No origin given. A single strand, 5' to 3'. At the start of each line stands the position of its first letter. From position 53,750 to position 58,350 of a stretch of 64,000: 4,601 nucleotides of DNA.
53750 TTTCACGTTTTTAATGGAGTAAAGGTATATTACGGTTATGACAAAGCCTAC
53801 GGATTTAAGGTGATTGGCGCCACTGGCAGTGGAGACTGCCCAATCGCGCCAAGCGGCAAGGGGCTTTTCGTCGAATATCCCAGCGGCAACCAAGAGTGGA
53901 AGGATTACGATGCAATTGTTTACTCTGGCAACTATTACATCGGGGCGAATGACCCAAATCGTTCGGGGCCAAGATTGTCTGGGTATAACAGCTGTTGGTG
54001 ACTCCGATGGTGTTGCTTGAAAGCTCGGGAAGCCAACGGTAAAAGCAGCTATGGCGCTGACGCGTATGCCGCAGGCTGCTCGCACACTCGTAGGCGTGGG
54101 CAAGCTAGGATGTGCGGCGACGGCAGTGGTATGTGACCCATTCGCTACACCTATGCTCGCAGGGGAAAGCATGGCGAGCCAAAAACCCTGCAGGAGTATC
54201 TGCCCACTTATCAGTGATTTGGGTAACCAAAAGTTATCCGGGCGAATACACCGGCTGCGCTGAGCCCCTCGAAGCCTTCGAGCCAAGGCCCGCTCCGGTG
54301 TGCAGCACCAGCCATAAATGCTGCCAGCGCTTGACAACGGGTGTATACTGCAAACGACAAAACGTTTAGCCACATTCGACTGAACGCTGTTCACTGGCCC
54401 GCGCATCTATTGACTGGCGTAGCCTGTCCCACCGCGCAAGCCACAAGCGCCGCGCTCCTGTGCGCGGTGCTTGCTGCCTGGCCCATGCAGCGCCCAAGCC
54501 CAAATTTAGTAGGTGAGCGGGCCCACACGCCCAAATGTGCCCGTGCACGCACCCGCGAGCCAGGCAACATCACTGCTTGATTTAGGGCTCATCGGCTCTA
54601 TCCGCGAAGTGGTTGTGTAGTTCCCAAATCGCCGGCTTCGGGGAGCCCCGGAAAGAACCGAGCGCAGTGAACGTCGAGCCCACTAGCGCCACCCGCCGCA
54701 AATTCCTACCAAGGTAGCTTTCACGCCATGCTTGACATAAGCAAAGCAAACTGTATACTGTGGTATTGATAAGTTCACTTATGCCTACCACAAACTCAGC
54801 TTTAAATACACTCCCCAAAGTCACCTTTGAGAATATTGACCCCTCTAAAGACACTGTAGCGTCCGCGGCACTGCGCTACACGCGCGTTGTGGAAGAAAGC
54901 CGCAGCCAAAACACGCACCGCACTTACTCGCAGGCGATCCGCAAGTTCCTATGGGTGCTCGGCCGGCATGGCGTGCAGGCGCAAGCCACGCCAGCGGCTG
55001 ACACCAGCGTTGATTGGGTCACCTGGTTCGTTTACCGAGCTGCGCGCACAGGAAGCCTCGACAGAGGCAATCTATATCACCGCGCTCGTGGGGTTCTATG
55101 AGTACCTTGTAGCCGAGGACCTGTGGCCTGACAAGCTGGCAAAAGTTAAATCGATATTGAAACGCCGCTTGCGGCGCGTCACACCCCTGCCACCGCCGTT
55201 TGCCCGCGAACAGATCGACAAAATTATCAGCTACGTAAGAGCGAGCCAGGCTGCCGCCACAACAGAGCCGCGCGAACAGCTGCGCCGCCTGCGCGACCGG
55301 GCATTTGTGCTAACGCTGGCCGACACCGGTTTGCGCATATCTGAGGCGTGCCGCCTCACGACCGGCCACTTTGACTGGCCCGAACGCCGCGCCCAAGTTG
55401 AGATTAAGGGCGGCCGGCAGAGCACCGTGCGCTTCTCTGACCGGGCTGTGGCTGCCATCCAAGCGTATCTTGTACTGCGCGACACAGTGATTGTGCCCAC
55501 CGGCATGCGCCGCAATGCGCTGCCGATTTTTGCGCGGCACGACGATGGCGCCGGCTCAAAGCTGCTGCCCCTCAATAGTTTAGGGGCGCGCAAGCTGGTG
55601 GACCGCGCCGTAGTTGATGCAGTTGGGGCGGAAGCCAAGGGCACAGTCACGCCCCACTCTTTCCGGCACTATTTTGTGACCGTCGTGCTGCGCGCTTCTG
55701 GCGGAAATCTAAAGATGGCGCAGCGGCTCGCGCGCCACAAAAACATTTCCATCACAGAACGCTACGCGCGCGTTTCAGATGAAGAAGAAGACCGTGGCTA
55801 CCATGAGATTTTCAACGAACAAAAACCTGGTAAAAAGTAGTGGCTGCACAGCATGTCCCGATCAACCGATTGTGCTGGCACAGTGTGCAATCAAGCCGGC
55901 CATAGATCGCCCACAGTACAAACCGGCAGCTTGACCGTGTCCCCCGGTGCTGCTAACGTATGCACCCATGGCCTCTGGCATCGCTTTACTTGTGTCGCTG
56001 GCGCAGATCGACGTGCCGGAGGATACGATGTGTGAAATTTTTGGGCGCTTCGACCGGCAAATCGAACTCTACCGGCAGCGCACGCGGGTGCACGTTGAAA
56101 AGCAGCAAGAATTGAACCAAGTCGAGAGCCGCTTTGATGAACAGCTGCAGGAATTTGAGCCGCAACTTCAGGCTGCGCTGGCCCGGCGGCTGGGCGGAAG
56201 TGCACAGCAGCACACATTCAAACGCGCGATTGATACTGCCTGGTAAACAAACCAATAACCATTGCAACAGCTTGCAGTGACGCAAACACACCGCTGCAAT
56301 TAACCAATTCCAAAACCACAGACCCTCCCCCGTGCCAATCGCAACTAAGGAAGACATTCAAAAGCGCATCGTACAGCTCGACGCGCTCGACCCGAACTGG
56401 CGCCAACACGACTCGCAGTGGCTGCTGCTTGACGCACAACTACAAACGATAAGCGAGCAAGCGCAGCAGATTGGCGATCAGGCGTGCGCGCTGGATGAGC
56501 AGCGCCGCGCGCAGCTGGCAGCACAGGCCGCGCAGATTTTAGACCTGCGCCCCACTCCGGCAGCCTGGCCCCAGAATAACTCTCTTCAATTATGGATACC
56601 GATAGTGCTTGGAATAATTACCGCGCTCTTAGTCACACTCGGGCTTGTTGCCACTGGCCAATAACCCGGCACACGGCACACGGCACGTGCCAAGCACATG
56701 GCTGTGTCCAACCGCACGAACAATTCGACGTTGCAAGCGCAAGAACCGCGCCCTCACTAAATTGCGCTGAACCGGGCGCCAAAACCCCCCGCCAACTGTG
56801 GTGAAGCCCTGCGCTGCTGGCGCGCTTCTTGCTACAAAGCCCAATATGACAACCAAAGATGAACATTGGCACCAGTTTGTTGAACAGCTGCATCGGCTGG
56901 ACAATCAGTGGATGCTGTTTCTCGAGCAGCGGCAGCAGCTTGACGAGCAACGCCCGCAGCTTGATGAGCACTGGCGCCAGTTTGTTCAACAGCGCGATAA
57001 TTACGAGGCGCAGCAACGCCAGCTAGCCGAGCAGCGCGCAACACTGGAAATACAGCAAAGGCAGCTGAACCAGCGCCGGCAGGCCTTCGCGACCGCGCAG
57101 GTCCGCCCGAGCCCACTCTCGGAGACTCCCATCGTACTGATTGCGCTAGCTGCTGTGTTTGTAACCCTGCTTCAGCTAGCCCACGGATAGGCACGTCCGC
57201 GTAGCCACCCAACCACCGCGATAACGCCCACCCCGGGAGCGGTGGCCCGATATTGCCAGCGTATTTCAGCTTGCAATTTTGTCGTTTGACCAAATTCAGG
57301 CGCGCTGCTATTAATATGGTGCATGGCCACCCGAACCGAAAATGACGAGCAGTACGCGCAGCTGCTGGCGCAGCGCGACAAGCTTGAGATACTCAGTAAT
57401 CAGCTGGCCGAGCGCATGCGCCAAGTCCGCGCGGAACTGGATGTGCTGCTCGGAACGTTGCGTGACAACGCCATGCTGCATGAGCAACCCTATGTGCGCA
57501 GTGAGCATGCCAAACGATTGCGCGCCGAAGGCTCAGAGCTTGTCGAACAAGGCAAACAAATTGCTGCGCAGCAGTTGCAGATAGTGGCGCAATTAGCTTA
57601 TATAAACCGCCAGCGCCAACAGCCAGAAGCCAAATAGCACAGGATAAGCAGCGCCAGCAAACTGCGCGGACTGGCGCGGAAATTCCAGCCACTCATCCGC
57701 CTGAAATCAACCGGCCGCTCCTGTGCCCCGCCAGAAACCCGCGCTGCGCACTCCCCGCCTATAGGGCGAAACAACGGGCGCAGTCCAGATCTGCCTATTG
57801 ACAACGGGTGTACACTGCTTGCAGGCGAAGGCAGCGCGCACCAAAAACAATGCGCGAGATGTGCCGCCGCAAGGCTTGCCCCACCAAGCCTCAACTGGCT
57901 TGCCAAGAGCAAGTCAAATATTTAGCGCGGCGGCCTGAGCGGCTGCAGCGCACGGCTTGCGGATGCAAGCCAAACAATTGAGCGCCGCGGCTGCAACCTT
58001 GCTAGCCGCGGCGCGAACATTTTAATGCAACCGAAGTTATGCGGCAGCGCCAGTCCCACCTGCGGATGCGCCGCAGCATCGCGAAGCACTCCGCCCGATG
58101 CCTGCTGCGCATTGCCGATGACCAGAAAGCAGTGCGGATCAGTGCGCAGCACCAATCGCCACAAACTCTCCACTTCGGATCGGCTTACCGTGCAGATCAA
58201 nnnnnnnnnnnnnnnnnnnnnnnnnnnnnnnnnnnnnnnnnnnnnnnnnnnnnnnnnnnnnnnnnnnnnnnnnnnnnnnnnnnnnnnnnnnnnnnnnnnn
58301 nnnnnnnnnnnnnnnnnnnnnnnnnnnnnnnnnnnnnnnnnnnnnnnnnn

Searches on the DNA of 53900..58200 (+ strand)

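Call 32: search_rna_families(source=window, start=53900, end=58200, threshold=evalue, max_evalue=5)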
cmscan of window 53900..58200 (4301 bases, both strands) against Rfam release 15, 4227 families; matches with E-value up to 5: 1.
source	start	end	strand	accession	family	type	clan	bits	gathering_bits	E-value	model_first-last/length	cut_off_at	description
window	57976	58021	-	RF02602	BASRCI414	Gene; sRNA;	-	16.3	270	0.98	55-109/229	no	Brucella sRNA CI414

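Call 79: search_dna_similar(query=window:54000-58100:+, collection=phages, mode=distant, max_rows=10)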
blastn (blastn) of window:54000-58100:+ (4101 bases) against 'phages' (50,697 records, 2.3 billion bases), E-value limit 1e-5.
No match.

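Call 80: search_dna_similar(query=window:54000-58100:+, collection=plasmids, mode=distant, max_rows=10)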
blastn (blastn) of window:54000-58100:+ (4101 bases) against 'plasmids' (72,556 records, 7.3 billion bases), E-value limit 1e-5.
No match.

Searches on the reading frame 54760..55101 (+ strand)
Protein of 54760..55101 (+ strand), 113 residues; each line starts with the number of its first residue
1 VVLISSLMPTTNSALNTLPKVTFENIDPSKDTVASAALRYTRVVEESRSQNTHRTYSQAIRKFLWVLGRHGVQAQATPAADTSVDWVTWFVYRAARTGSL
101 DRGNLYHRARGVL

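Call 8: search_protein_families(library=pfam, proteins=[window:54760-55101:+], max_evalue=0.01)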
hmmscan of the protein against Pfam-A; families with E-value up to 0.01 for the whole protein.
window:54760-55101:+ (113 aa): 0 families

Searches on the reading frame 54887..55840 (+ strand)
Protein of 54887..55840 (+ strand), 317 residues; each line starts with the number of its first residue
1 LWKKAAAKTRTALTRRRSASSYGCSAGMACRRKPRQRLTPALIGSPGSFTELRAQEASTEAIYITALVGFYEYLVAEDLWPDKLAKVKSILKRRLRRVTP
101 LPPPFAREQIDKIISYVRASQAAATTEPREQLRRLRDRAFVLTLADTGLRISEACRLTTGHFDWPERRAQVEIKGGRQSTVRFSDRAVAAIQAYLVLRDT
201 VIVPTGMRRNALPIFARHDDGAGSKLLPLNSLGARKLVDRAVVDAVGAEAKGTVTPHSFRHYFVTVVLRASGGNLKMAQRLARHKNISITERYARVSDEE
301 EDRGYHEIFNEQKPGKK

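Call 8: search_protein_families(library=pfam, proteins=[window:54887-55840:+], max_evalue=0.01)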
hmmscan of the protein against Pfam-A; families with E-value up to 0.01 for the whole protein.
window:54887-55840:+ (317 aa): 1 family
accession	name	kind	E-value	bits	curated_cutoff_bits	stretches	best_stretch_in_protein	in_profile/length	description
PF00589.27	Phage_integrase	-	1.5e-23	83.9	27.1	1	128-299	17-171/172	Phage integrase family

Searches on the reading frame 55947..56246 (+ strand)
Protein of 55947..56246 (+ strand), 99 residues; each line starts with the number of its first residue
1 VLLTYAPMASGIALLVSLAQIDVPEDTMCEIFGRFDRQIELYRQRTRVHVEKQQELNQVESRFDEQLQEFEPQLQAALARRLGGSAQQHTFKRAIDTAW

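Call 8: search_protein_families(library=pfam, proteins=[window:55947-56246:+], max_evalue=0.01)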
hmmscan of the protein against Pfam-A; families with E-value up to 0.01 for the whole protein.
window:55947-56246:+ (99 aa): 0 families

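Call 68: search_solved_structures(query=window:55968-56243:+, max_evalue=1)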
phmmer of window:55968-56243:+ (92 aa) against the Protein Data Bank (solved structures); distinct sequences matched with E-value up to 1: 1.
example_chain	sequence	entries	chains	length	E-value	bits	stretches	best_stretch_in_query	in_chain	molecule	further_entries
7ctp_A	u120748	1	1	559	0.21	15.6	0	15-82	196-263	Protein Niban 2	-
